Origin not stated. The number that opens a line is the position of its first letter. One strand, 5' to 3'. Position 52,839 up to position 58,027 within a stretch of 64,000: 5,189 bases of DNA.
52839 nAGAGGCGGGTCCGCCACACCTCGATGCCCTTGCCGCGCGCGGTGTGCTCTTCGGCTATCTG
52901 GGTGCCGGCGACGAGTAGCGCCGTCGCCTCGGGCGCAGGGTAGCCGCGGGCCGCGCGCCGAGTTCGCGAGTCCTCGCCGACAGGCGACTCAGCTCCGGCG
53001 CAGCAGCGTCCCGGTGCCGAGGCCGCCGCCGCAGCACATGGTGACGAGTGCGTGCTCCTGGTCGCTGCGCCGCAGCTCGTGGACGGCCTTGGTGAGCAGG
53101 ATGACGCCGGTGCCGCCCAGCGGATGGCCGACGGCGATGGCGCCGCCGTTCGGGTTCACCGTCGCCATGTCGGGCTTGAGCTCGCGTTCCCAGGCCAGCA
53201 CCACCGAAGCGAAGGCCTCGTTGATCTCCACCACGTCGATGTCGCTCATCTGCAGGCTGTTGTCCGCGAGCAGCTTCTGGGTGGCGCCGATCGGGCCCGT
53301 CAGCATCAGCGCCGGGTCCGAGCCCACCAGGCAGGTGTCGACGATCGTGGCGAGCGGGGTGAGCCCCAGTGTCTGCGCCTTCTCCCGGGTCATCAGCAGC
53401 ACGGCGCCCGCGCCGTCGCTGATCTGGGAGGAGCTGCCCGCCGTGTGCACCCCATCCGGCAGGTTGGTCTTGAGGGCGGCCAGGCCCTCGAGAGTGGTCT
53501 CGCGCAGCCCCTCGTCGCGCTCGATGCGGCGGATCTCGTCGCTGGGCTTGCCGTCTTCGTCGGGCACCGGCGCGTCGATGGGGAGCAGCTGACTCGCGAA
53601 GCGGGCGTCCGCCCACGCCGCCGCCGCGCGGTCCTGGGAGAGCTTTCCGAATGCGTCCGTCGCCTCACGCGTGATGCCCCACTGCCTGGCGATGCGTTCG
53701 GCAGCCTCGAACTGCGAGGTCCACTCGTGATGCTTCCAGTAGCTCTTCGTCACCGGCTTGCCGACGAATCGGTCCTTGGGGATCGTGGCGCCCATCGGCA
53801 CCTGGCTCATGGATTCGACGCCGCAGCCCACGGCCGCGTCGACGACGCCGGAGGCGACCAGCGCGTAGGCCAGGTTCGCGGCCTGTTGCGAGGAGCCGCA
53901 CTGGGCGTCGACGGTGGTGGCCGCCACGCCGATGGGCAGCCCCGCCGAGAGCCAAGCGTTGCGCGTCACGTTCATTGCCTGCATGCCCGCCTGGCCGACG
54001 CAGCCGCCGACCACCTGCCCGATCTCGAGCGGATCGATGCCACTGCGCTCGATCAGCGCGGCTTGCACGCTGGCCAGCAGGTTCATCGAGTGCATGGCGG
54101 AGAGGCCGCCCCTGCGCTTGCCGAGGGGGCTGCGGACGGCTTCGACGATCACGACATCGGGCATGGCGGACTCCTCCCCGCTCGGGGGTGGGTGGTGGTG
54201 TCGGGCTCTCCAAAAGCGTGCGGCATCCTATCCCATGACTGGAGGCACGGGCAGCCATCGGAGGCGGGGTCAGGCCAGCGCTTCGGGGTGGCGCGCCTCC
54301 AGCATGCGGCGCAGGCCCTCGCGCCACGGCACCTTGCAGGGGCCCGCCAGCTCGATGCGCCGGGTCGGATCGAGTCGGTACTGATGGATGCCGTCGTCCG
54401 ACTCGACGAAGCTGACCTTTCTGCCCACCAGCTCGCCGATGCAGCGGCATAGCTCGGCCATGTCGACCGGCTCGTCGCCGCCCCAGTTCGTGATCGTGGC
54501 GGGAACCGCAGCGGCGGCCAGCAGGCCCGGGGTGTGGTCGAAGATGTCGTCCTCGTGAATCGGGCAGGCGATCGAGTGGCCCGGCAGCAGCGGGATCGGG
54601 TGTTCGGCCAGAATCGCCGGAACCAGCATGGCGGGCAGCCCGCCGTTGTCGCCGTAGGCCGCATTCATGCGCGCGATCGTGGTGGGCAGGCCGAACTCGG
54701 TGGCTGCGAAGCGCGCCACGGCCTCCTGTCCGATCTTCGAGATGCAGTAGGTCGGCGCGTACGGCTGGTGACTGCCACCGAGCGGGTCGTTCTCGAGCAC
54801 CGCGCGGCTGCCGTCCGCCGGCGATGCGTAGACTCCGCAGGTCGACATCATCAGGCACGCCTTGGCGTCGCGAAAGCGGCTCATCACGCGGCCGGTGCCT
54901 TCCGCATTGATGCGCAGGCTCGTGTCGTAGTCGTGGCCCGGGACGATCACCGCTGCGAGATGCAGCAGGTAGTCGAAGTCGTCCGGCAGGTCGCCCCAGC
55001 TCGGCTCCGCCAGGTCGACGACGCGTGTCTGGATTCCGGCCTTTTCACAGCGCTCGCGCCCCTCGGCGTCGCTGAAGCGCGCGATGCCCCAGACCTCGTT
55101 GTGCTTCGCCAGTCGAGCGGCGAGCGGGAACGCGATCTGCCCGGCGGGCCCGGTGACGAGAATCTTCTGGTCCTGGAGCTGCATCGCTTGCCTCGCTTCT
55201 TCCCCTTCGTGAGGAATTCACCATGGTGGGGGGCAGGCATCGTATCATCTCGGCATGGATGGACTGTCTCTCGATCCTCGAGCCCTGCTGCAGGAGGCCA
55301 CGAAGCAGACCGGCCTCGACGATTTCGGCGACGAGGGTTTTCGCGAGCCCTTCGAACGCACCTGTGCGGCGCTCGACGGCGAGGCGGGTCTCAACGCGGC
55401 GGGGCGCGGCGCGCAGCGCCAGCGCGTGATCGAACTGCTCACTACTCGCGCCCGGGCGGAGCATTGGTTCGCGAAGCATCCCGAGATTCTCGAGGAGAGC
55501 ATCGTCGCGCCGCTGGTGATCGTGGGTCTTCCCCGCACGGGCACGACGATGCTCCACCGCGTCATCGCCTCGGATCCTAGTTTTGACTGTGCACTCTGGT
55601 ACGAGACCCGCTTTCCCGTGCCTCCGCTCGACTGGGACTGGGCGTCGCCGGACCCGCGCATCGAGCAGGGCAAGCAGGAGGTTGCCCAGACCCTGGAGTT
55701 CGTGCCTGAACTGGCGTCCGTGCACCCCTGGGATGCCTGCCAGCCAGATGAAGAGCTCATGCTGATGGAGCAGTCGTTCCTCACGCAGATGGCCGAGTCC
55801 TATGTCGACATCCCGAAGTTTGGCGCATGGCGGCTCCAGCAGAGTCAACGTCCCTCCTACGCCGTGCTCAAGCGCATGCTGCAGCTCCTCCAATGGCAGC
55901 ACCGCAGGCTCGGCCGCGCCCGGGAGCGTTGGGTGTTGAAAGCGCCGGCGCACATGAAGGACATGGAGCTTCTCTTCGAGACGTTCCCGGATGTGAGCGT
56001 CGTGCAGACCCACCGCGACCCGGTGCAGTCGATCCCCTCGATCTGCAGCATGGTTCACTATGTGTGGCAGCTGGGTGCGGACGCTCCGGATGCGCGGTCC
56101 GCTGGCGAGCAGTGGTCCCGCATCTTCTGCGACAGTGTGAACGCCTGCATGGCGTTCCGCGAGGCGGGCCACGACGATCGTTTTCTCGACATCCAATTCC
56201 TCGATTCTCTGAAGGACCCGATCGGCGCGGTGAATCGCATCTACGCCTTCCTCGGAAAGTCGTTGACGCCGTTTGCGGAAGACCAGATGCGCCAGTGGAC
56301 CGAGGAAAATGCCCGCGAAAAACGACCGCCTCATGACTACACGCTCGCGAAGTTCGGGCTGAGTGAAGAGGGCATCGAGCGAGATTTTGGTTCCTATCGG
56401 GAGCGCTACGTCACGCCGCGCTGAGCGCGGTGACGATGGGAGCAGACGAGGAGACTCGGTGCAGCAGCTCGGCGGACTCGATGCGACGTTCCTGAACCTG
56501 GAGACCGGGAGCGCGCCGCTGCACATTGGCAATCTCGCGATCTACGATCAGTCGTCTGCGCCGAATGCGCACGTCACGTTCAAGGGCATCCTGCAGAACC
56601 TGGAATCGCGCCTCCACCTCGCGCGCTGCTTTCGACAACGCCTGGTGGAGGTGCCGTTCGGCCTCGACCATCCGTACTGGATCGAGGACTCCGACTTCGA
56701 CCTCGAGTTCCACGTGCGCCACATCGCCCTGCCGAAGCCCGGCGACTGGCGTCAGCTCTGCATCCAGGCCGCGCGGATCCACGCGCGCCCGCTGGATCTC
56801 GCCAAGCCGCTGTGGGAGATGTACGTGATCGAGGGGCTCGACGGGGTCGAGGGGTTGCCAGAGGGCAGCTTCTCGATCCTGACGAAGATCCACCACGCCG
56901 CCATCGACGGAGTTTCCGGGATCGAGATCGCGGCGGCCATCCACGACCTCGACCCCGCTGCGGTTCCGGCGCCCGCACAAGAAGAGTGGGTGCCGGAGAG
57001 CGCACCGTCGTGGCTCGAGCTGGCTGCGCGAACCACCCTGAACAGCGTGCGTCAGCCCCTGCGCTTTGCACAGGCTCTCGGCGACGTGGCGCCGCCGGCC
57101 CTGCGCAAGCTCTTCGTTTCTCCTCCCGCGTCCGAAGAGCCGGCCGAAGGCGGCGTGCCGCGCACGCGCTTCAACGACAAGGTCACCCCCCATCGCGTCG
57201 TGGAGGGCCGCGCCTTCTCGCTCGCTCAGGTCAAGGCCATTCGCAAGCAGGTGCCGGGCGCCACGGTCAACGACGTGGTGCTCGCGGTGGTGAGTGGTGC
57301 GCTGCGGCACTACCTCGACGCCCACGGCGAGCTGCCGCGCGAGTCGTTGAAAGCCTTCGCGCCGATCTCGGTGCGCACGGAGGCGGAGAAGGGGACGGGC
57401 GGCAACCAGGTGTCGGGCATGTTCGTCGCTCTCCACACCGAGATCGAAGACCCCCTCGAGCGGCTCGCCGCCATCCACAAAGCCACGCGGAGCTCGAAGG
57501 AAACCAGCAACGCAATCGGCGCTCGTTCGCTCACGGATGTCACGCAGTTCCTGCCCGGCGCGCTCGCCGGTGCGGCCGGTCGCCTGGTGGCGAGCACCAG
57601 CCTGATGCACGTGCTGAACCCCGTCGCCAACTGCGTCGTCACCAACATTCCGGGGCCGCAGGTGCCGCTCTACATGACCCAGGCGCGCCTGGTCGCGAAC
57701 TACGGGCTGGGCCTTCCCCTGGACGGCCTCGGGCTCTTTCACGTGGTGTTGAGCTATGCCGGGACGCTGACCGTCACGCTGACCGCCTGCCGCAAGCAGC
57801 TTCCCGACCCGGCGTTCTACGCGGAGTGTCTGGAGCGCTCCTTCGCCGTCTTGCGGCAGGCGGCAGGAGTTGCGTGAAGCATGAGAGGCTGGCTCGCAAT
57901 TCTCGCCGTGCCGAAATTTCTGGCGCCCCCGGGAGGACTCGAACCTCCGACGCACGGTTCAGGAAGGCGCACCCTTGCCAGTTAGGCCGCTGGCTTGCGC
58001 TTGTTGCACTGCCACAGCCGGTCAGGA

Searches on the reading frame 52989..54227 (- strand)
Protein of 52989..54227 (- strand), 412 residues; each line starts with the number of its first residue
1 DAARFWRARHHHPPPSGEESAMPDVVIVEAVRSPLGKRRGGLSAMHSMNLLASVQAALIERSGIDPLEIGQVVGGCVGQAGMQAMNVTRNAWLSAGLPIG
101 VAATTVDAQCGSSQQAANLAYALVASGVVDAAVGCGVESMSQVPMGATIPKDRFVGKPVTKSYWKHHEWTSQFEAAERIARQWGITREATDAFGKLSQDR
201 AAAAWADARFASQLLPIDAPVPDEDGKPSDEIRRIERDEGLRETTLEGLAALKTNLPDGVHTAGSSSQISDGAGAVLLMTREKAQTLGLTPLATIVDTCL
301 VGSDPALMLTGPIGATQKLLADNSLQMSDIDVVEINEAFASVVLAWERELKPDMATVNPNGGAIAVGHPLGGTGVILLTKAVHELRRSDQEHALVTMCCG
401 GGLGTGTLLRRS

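Call 33: search_protein_families(library=pfam, proteins=[window:52989-54227:-], max_evalue=0.00001)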
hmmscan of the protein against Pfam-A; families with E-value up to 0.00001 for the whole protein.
window:52989-54227:- (412 aa): 2 families
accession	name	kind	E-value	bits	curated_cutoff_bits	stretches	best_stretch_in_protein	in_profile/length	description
PF00108.29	Thiolase_N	-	1.8e-51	175.5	26.4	1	25-281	1-259/260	Thiolase, N-terminal domain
PF02803.24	Thiolase_C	-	9e-39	132.4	27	1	289-410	1-122/123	Thiolase, C-terminal domain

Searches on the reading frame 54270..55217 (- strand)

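Call 33: search_protein_families(library=pfam, proteins=[window:54270-55217:-], max_evalue=0.00001)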
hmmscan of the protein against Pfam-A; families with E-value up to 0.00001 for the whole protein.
window:54270-55217:- (315 aa): 2 families
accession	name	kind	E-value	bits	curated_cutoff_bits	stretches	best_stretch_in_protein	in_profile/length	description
PF01370.27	Epimerase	-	1.5e-14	54.4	20.9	1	19-203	1-190/240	NAD dependent epimerase/dehydratase family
PF07993.18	NAD_binding_4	-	2.2e-08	34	20.1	1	62-188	70-208/258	Male sterility protein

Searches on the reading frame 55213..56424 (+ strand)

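Call 33: search_protein_families(library=pfam, proteins=[window:55213-56424:+], max_evalue=0.00001)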
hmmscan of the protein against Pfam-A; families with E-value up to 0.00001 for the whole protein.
window:55213-56424:+ (403 aa): 2 families
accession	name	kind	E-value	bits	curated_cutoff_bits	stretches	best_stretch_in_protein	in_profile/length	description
PF13469.12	Sulfotransfer_3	-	1.9e-34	120.3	27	1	100-350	1-213/216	Sulfotransferase family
PF00685.33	Sulfotransfer_1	-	5.1e-07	29.8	22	1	101-364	4-197/255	Sulfotransferase domain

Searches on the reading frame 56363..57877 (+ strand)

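Call 33: search_protein_families(library=pfam, proteins=[window:56363-57877:+], max_evalue=0.00001)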
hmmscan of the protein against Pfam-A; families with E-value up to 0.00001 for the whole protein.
window:56363-57877:+ (504 aa): 2 families
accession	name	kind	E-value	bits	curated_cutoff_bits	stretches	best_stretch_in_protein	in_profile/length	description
PF03007.21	WS_DGAT_cat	-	5.6e-67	226.7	23.6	1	36-306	1-263/263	Wax ester synthase/diacylglycerol acyltransferase catalytic domain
PF06974.18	WS_DGAT_C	-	5.9e-33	114.4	20.7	1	347-497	2-144/145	WS/DGAT C-terminal domain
